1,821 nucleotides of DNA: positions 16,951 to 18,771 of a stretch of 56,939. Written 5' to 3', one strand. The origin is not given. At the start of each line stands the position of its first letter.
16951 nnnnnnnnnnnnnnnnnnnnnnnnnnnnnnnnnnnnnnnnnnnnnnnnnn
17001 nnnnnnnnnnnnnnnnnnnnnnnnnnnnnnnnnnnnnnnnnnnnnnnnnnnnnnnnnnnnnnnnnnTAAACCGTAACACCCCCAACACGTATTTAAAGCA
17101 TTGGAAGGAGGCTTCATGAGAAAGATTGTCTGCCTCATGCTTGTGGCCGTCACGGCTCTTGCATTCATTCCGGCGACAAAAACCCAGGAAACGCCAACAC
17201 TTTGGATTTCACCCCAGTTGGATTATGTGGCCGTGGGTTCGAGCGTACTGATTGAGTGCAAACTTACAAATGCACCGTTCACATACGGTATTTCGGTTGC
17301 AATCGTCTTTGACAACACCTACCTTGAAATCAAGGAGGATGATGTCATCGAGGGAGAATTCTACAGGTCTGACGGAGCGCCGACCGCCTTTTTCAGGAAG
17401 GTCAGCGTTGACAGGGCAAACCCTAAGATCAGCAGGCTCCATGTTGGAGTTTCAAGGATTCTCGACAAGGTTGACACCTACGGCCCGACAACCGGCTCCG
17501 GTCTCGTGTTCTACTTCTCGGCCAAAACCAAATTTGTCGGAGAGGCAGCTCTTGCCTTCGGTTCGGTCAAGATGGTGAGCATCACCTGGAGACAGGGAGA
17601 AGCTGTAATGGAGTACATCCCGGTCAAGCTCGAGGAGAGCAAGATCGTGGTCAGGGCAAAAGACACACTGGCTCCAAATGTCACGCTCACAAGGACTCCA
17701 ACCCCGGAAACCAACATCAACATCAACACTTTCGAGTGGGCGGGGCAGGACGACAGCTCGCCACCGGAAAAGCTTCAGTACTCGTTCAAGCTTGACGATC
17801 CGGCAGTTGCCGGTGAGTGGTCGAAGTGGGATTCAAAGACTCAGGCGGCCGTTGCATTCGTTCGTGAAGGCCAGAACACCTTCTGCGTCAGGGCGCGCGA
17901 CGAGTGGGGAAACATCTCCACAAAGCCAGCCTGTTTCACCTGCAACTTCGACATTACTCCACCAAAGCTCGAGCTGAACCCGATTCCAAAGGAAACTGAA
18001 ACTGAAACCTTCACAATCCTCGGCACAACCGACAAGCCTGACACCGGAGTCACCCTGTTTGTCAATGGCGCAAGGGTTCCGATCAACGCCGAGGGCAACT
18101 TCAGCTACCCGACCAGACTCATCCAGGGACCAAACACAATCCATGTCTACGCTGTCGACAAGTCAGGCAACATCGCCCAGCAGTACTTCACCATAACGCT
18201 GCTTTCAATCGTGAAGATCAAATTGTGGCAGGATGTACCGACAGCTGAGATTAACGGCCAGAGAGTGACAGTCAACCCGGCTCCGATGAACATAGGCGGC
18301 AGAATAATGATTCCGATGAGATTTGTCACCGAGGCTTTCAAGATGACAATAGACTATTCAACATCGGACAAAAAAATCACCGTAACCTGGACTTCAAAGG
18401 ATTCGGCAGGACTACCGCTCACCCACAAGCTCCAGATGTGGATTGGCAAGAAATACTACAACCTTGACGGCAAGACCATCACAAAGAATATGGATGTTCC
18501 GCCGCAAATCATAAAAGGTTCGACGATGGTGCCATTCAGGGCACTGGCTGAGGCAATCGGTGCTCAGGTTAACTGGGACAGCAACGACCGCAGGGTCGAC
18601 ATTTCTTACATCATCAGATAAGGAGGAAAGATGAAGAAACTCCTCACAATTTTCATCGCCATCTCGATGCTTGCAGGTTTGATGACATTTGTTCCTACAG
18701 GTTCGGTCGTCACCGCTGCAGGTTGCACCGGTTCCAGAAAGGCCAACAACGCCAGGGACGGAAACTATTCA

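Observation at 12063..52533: Cohesin-dockerin style surface assembly loaded with proteases instead of glycoside hydrolases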

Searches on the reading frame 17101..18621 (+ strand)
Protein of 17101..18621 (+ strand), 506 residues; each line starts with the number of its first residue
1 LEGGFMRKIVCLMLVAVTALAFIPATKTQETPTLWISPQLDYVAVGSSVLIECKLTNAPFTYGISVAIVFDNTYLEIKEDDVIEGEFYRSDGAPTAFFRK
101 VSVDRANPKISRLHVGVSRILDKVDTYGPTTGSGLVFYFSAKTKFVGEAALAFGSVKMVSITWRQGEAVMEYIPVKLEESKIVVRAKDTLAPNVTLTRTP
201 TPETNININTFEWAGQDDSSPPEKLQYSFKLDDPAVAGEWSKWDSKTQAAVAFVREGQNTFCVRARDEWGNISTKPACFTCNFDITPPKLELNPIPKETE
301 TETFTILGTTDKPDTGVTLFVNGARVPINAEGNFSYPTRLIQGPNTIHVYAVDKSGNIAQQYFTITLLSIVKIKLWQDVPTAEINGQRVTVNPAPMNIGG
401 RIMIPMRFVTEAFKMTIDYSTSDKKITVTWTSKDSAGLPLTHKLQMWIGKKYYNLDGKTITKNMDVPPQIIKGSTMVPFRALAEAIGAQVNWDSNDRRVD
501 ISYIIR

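Call 3: search_protein_families(library=pfam, proteins=[window:17101-18621:+], max_evalue=0.01)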
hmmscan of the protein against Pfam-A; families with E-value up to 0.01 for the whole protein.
window:17101-18621:+ (506 aa): 5 families
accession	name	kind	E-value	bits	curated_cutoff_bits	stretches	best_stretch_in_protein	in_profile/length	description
PF07833.16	Cu_amine_oxidN1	-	7.7e-34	116.3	24.2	2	384-501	2-108/108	Copper amine oxidase N-terminal domain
PF09136.16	Glucodextran_B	-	9.3e-14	51.6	27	1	297-366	12-80/83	Glucodextranase, domain B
PF19077.6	Big_13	-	3.3e-06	28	27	0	306-366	31-99/102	Bacterial Ig-like domain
PF07495.19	Y_Y_Y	-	0.00022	21.5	26.6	0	219-271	2-52/65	Y_Y_Y domain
PF12733.13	Cadherin-like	-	0.0011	19.8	24.2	0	300-362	25-82/89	Cadherin-like beta sandwich domain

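Call 14: find_homologous_proteins(query=window:17101-18621:+, max_evalue=0.001)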
Query window:17101-18621:+ (506 aa): 22 proteins with E <= 0.001 among 8000 candidates.
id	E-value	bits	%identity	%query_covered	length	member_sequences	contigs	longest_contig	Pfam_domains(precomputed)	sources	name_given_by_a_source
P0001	0.0e+0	1102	95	99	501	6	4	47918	PF09136.17,PF07833.17,PF19077.7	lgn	-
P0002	9.2e-277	937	79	99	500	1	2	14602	PF09136.17,PF07833.17,PF19077.7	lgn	-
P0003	5.4e-275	931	78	99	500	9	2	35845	PF09136.17,PF07833.17,PF19077.7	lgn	-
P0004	6.6e-176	604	55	99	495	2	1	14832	PF09136.17,PF07833.17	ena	-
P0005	2.4e-167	576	51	99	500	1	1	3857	PF09136.17,PF07833.17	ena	-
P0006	5.0e-163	561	52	99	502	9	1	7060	PF09136.17,PF07833.17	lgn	-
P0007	4.5e-161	555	50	99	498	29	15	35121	PF09136.17,PF07833.17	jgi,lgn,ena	-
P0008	2.2e-159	549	51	99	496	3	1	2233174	PF00963.25,PF09136.17,PF07833.17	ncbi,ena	-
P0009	6.6e-159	548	51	94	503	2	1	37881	PF09136.17,PF07833.17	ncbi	-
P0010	1.9e-157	543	50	96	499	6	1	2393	PF09136.17,PF07833.17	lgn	-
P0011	3.0e-150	519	81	55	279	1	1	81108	-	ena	-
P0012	3.2e-148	513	47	100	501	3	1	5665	PF07495.20,PF09136.17,PF07833.17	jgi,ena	-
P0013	1.6e-15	75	29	46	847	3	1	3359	PF01011.29,PF18984.6,PF13360.14,PF13570.14,PF09136.17,PF07833.17,PF19077.7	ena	-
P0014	8.3e-14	69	27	50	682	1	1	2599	PF09136.17,PF07833.17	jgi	jgi:hypothetical protein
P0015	4.1e-12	64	34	24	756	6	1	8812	PF01011.29,PF18984.6,PF13360.14,PF07833.17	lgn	-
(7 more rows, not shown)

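Call 17: search_solved_structures(query=A1, max_evalue=10, show_alignments=0)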
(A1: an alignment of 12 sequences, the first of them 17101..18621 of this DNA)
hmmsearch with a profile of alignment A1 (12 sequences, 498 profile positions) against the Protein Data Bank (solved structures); distinct sequences matched with E-value up to 10: 2.
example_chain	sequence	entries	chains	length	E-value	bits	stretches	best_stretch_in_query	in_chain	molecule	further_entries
7dm0_A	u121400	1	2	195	0.084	14.5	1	252-359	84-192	Biofilm-associated surface protein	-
8imd_A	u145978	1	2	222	0.62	11.7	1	457-493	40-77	Cu/Zn-Superoxide dismutase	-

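Call 18: search_protein_families(library=pfam, alignment_id=A1, max_evalue=1)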
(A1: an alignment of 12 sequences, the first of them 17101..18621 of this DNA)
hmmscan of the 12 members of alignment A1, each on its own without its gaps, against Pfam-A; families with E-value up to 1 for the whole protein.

A. member 1, window:17101-18621:+ (506 aa): 7 families
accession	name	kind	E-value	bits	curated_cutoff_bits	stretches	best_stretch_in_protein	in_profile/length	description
PF07833.16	Cu_amine_oxidN1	-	7.7e-34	116.3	24.2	2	384-501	2-108/108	Copper amine oxidase N-terminal domain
PF09136.16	Glucodextran_B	-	9.3e-14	51.6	27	1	297-366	12-80/83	Glucodextranase, domain B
PF19077.6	Big_13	-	3.3e-06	28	27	1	306-366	31-99/102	Bacterial Ig-like domain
PF07495.19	Y_Y_Y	-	0.00022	21.5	26.6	1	219-271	2-52/65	Y_Y_Y domain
PF12733.13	Cadherin-like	-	0.0011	19.8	24.2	1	300-362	25-82/89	Cadherin-like beta sandwich domain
PF13750.12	Big_3_3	-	0.16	12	27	1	254-294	12-51/157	Bacterial Ig-like domain (group 3)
PF17963.7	Big_9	-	0.41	12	23.6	1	299-366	16-89/89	Bacterial Ig domain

B. families by the number of members that match (of 12 scanned): 12 families
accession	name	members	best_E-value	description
PF07833.16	Cu_amine_oxidN1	12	2.4e-40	Copper amine oxidase N-terminal domain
PF09136.16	Glucodextran_B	12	9.3e-14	Glucodextranase, domain B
PF19077.6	Big_13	12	3.3e-06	Bacterial Ig-like domain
PF07495.19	Y_Y_Y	11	2.3e-07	Y_Y_Y domain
PF13750.12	Big_3_3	8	0.0015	Bacterial Ig-like domain (group 3)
PF12733.13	Cadherin-like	4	0.00029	Cadherin-like beta sandwich domain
PF00963.24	Cohesin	3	6.6e-06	Cohesin domain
PF17936.7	Big_6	1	0.0026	Bacterial Ig domain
PF13754.12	Big_3_4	1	0.061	Domain of unknown function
PF18316.7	S-l_SbsC_C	1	0.11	S-layer protein SbsC C-terminal domain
PF16377.10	DUF4987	1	0.17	Domain of unknown function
PF17963.7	Big_9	1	0.41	Bacterial Ig domain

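Call 25: find_encoding_contigs(protein=P0008, flank=10000, max_places=3)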
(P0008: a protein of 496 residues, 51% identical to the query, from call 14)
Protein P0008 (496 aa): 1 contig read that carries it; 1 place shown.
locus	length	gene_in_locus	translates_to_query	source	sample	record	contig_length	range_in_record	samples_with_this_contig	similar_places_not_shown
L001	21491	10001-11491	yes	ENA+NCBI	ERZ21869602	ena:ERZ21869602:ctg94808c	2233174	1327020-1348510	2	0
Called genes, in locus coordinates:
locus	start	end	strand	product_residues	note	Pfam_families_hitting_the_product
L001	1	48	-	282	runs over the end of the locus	PF00763:THF_DHG_CYH, PF02882:THF_DHG_CYH_C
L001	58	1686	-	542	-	PF01268:FTHFS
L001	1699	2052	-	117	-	-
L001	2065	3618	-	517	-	-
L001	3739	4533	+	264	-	PF01636:APH, PF26324:HopBF1_kinase (weak)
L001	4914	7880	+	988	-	PF00082:Peptidase_S8, PF02225:PA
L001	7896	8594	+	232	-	PF02674:Colicin_V (weak)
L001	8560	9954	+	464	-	PF08486:SpoIID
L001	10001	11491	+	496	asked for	PF00963:Cohesin (weak), PF09136:Glucodextran_B (weak), PF07833:Cu_amine_oxidN1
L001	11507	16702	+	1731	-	PF01011:PQQ (faint), PF13570:Beta-prop_ACSF4 (weak), PF13360:PQQ_2, PF13570:Beta-prop_ACSF4, PF13360:PQQ_2 (weak), PF13570:Beta-prop_ACSF4, PF00404:Dockerin_1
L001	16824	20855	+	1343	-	PF28492:Beta_helix_4 (weak), PF05048:NosD (faint), PF13229:Beta_helix, PF16318:DUF4957 (faint), PF28492:Beta_helix_4 (weak), PF13229:Beta_helix, PF07833:Cu_amine_oxidN1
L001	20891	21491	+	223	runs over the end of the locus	PF00072:Response_reg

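Call 26: find_related_loci(query=A1, collection=genome_contigs, flank=10000)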
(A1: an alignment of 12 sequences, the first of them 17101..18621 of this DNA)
Query A1 (506 aa) in genome_contigs; peptide patterns used: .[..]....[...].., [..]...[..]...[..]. (x = any residue, [..] = any of these).
167 stretches matched a pattern; 10 encode a relative of the query (tblastn E <= 1e-3); 10 distinct loci.
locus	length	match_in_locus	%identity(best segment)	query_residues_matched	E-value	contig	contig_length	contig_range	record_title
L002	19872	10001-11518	93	1-506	0e+0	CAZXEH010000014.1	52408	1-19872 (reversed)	MAG TPA_asm: uncultured Caldisericales bacterium isolate binchicken_co20_338 genome assembly, contig: NODE_1547_length_5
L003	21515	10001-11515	80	1-506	0e+0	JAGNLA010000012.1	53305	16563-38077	MAG: Caldisericia bacterium isolate Go_SlDig_bin_19 Go_SlDig_1524_length_53305_cov_12.194629, whole genome shotgun seque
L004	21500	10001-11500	50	2-504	7e-170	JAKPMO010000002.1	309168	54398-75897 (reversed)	MAG: Caldisericota bacterium isolate JPAS_metabat.17 k141_570532, whole genome shotgun sequence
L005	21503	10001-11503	52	1-506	6e-169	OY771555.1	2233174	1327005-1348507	MAG: Caldisericia bacterium isolate 048577e4-24bb-4769-bfae-6f43d69425f4 genome assembly, chromosome: 1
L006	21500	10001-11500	49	2-504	5e-168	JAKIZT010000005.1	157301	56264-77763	MAG: Caldisericales bacterium isolate UR.bin110 NODE_5_length_157301_cov_11.795426, whole genome shotgun sequence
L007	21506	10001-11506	49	2-504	1e-165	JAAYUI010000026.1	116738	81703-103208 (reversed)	MAG: Caldisericales bacterium isolate AS27yjCOA_144 164047_AS27, whole genome shotgun sequence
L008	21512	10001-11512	49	1-506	4e-162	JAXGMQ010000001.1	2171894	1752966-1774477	MAG: Caldisericia bacterium isolate AnMBR.bin236 bin236_1, whole genome shotgun sequence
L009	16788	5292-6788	47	1-506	1e-157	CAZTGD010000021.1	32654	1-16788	MAG TPA_asm: uncultured Caldisericales bacterium isolate binchicken_co8_390 genome assembly, contig: NODE_1666_length_32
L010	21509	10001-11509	49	1-506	2e-156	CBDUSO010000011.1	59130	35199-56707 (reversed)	MAG TPA_asm: uncultured bacterium isolate SRR22302365_binner12_Refined_153 genome assembly, contig: ERZ25074835.189, who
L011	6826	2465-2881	32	229-367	4e-9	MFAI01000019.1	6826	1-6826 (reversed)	MAG: Candidatus Collierbacteria bacterium RIFCSPLOWO2_01_FULL_50_23 rifcsplowo2_01_scaffold_31762, whole genome shotgun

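Call 27: predict_structure(alignment_id=A1)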
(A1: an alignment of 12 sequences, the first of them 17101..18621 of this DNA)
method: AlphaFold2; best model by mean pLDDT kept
length: 506 residues; sequences in the alignment: 12
mean_pLDDT: 80.1   pTM: 0.43
mean pLDDT of the five models: 80.1, 78.4, 76.9, 73.7, 73.5
residues with pLDDT >= 90: 151; 70-90: 255; 50-70: 64; < 50: 36
segments of 3 or more residues with pLDDT < 50: 1-29, 183-188
pLDDT, mean of each block of 10 residues (from residue 1): 42 43 35 74 67 82 86 85 87 84 86 87 60 87 67 79 69 72 49 78 58 79 85 80 88 76 85 85 80 89 93 88 91 92 89 84 89 93 92 90 91 87 84 76 91 91 85 89 90 91 85
secondary structure, 60 per line:
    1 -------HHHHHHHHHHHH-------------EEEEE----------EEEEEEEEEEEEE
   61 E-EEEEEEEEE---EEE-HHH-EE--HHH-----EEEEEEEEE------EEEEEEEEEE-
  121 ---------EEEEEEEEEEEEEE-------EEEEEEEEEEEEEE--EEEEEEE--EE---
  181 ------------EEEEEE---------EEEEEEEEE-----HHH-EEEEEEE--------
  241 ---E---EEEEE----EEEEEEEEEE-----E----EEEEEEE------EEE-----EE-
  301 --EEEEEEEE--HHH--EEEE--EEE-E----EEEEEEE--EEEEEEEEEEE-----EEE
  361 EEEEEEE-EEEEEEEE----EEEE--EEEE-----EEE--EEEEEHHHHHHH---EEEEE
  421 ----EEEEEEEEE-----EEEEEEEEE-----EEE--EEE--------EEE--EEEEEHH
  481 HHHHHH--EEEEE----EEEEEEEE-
elements in order: H8-19 E33-37 E48-61 E63-71 E75-77 E95-103 E110-119 E130-143 E151-164 E167-173 E193-198 E208-216 E226-232 E248-252 E257-266 E277-283 E290-292 E303-310 E318-321 E324-326 E333-339 E342-352 E358-367 E369-376 E381-384 E387-390 E396-398 E401-405 H406-412 E416-420 E425-433 E439-447 E453-455 E458-460 E469-471 E474-478 H479-486 E489-493 E498-505

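Call 30: fold_search(model_id=the predicted structure, library=pdb)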
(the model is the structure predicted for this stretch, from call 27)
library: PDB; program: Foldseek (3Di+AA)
matches with E <= 10: 1938; with E <= 0.001: 240
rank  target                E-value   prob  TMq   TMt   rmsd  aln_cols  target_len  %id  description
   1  2w1n                  2.7e-09  1.00  0.19  0.38  11.3       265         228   15  cohesin and fibronectin type-III double module construct from the Clostridium perfringens glycoside hydrolase GH84C (released 2009-02-03)
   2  4fl4_C                6.8e-08  1.00  0.23  0.35  11.8       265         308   14  Scaffoldin conformation and dynamics revealed by a ternary complex from the Clostridium thermocellum cellulosome (released 2012-06-27)
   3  4yfd_A                9.0e-08  1.00  0.22  0.23  22.1       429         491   11  Crystal structure PTP delta Ig1-Fn2 in complex with IL-1RAcP (released 2015-05-06)
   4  7zgj_A                3.9e-07  1.00  0.18  0.15  36.3       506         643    9  Trypanosoma brucei gambiense ISG65 in complex with human complement component C3 (released 2023-04-05)
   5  7z0l_A                4.8e-07  1.00  0.20  0.29  14.0       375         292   10  IL-27 signalling complex (released 2022-07-27)
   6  5oj6_B                4.8e-07  1.00  0.17  0.14  28.1       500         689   10  Crystal structure of the chicken MDGA1 ectodomain in complex with the human neuroligin 1 (NL1(-A-B)) cholinesterase do (released 2017-08-23)
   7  4yfg_A                5.0e-07  1.00  0.22  0.23  22.6       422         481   12  Crystal structure of PTP delta meA3/meB minus variant Ig1-Fn1 (released 2015-05-06)
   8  4fl4_I                7.3e-07  1.00  0.23  0.37  12.4       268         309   13  Scaffoldin conformation and dynamics revealed by a ternary complex from the Clostridium thermocellum cellulosome (released 2012-06-27)
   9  3l8q_A                8.4e-07  1.00  0.24  0.35  30.8       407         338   10  Structure analysis of the type II cohesin dyad from the adaptor ScaA scaffoldin of Acetivibrio cellulolyticus (released 2010-05-05)
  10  4fl4_L                9.3e-07  1.00  0.24  0.37  12.1       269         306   14  Scaffoldin conformation and dynamics revealed by a ternary complex from the Clostridium thermocellum cellulosome (released 2012-06-27)
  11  4ums                  1.2e-06  1.00  0.23  0.68   4.6       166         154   16  The crystal structure of the seventh ScaB type I cohesin from Pseudobacteroides cellulosolvens (released 2015-05-06)
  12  8bxr                  1.5e-06  1.00  0.23  0.35  15.3       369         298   15  Titin FnIII-domain I109-I111 (I/A4-A/A6) from the MIR region (released 2023-02-15)
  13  2v5y                  1.5e-06  1.00  0.19  0.18  19.1       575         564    8  Crystal structure of the receptor protein tyrosine phosphatase mu ectodomain (released 2007-09-11)
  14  2xdh                  1.6e-06  1.00  0.23  0.76   3.7       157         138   16  Non-cellulosomal cohesin from the hyperthermophilic archaeon Archaeoglobus fulgidus (released 2010-05-26)
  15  3l8q_C                1.6e-06  1.00  0.24  0.35  28.5       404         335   10  Structure analysis of the type II cohesin dyad from the adaptor ScaA scaffoldin of Acetivibrio cellulolyticus (released 2010-05-05)
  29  4dh2_A                4.0e-06  1.00  0.24  0.69   4.0       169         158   13  Crystal structure of Coh-OlpC(Cthe_0452)-Doc435(Cthe_0435) complex: A novel type I Cohesin-Dockerin complex from Clost (released 2012-11-28)
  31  6kgd_A                5.4e-06  1.00  0.24  0.73   4.5       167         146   15  Crystal structure of CaDoc0917(R49D)-CaCohA2 complex at pH 8.0 (released 2020-07-08)
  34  4dh2_C                5.9e-06  1.00  0.24  0.69   4.0       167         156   13  Crystal structure of Coh-OlpC(Cthe_0452)-Doc435(Cthe_0435) complex: A novel type I Cohesin-Dockerin complex from Clost (released 2012-11-28)
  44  1ohz_A                8.6e-06  1.00  0.21  0.68   4.9       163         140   15  Cohesin-Dockerin complex from the cellulosome of Clostridium thermocellum (released 2003-11-20)
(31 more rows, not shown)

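Call 91: search_protein_families(library=ncbifam, proteins=[window:17101-18621:+], max_evalue=0.001)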
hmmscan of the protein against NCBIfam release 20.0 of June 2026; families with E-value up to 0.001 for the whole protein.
window:17101-18621:+ (506 aa): 3 families
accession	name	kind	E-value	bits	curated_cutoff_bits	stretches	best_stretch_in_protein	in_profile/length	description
NF047446.1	barrel_OmpL47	domain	3.4e-08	33.8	40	0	214-274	10-60/68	OmpL47-type beta-barrel domain-containing protein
NF033510.3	Ca_tandemer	repeat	6.1e-07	29.7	50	1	282-358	5-95/96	Ca2+-stabilized repeat-containing adhesin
NF047441.1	Lepto_OmpL47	equivalog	7e-06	25.9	250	1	210-387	76-251/336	multi-beta-barrel domain surface protein OmpL47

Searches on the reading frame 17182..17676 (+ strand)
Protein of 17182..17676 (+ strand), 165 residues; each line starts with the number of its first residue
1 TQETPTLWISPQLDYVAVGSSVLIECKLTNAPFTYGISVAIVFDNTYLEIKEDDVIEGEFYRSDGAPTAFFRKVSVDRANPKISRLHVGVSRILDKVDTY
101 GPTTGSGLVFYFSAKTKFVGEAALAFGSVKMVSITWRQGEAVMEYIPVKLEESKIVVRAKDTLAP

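Call 9: search_solved_structures(query=window:17182-17676:+, max_evalue=10, show_alignments=2)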
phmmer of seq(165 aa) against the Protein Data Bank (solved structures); distinct sequences matched with E-value up to 10: 0.

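Call 12: search_protein_families(library=pfam, proteins=[window:17182-17676:+], max_evalue=10)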
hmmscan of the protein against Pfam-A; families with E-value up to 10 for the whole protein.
seq(165 aa): 0 families

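Call 42: search_solved_structures(query=A4, max_evalue=10, show_alignments=1)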
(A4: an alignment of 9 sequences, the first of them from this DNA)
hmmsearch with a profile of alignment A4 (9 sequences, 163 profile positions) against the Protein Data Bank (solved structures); distinct sequences matched with E-value up to 10: 1.
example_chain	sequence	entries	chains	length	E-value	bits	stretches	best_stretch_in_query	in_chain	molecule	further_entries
5xrf_A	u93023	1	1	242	1.9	11.3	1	33-84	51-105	Snake venom serine protease Da-36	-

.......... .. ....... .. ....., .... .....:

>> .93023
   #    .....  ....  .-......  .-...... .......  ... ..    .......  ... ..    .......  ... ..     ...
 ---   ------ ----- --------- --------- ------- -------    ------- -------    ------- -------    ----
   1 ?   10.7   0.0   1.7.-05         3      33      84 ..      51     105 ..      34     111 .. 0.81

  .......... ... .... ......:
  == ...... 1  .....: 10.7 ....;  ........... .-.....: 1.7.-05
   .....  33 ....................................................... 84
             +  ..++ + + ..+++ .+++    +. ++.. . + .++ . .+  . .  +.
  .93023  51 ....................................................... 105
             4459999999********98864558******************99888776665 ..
